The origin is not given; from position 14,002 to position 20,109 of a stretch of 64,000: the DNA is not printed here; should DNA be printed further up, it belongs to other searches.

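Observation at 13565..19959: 1936-aa zinc-ribbon / coiled-coil / roughly 45-50-TM protein translationally coupled to a 195-aa anchored partner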

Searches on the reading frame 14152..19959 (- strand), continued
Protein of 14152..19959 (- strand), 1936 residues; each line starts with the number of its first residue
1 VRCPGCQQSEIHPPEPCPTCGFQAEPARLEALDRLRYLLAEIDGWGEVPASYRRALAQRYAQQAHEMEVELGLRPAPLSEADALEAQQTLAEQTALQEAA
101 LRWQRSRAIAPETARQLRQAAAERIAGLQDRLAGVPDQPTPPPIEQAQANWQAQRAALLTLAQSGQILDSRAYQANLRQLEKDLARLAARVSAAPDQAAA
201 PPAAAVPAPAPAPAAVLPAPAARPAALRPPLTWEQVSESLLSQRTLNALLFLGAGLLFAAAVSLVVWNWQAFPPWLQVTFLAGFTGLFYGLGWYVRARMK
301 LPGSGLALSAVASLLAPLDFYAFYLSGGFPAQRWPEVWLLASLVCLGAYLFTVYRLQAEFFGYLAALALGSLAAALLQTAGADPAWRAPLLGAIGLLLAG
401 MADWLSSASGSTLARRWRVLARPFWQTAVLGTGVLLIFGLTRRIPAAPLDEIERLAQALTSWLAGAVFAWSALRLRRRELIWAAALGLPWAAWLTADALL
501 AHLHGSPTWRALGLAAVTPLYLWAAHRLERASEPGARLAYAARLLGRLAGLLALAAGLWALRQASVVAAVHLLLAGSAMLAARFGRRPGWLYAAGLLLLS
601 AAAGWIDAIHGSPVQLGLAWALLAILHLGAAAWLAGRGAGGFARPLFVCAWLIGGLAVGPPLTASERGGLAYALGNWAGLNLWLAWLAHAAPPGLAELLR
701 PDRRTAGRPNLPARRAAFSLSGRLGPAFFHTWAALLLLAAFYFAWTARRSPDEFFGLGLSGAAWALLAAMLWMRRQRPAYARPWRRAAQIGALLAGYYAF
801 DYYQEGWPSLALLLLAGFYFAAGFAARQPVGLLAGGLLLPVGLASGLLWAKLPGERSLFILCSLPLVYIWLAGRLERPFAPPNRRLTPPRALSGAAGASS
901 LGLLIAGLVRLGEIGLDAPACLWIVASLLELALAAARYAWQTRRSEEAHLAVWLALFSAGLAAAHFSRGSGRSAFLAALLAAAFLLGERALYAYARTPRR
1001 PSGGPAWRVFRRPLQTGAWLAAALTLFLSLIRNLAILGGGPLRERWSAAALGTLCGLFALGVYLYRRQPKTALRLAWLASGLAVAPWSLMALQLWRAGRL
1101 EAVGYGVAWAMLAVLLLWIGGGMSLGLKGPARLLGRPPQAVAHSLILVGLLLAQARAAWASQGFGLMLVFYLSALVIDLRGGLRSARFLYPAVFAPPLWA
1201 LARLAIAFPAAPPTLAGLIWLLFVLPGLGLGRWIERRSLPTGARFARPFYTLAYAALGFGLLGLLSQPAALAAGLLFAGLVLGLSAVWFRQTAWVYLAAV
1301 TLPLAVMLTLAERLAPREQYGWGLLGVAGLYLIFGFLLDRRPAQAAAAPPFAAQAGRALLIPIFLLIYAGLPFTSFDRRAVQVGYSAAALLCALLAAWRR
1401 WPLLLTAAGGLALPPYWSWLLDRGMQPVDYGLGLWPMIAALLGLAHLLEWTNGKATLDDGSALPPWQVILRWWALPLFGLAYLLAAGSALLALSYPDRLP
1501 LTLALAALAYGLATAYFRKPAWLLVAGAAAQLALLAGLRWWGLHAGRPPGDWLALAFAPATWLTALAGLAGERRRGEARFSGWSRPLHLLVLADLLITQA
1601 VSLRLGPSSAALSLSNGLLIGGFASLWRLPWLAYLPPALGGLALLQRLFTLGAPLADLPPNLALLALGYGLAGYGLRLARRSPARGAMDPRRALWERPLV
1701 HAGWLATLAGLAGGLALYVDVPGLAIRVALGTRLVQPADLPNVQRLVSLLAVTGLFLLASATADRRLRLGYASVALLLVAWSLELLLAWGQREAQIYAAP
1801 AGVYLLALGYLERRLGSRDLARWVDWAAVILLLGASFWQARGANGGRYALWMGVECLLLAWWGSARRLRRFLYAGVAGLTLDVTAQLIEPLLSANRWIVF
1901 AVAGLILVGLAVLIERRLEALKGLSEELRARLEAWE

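Call 22: search_solved_structures(query=A2, max_evalue=1)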
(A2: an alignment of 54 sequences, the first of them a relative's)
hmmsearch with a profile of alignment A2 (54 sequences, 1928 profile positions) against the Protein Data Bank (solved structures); distinct sequences matched with E-value up to 1: 4.
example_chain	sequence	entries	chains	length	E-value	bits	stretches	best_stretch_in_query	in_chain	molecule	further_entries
6wp8_A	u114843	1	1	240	0.0015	19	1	385-552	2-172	Proton-pumping rhodopsin chloride pump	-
6xl3_A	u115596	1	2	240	0.005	17.3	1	385-552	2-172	Mastigocladopsis repens rhodopsin chloride pump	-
6pln_A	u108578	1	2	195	0.088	13.2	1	168-211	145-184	Transcription factor E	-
2bx9_A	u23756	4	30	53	0.62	10.4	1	2-40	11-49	TRYPTOPHAN RNA-BINDING ATTENUATOR PROTEIN-INHIBITORY PROTEIN | Anti-TRAP regulator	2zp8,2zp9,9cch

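Call 29: search_protein_families(library=pfam, proteins=[P0077, P0080, P0082, P0084, P0085], max_evalue=1)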
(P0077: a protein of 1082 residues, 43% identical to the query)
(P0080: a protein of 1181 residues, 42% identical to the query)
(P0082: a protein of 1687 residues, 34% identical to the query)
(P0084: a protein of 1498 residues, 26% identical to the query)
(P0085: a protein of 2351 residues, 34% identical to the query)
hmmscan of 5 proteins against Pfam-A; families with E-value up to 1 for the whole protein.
P0077 (1082 aa): 0 families

P0080 (1181 aa): 1 family
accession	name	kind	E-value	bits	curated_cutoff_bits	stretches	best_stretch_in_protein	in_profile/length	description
PF13056.11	DUF3918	-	0.96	9.6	21.3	1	592-616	7-32/43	Protein of unknown function (DUF3918)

P0082 (1687 aa): 0 families

P0084 (1498 aa): 1 family
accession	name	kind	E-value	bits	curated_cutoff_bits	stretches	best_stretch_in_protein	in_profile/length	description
PF18073.7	Zn_ribbon_LapB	-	0.37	11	25.7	1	2-21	2-21/28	Rubredoxin metal binding domain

P0085 (2351 aa): 1 family
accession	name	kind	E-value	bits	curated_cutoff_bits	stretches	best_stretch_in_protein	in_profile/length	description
PF06305.16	LapA_dom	-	0.18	12.2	28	0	2314-2342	24-52/64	Lipopolysaccharide assembly protein A domain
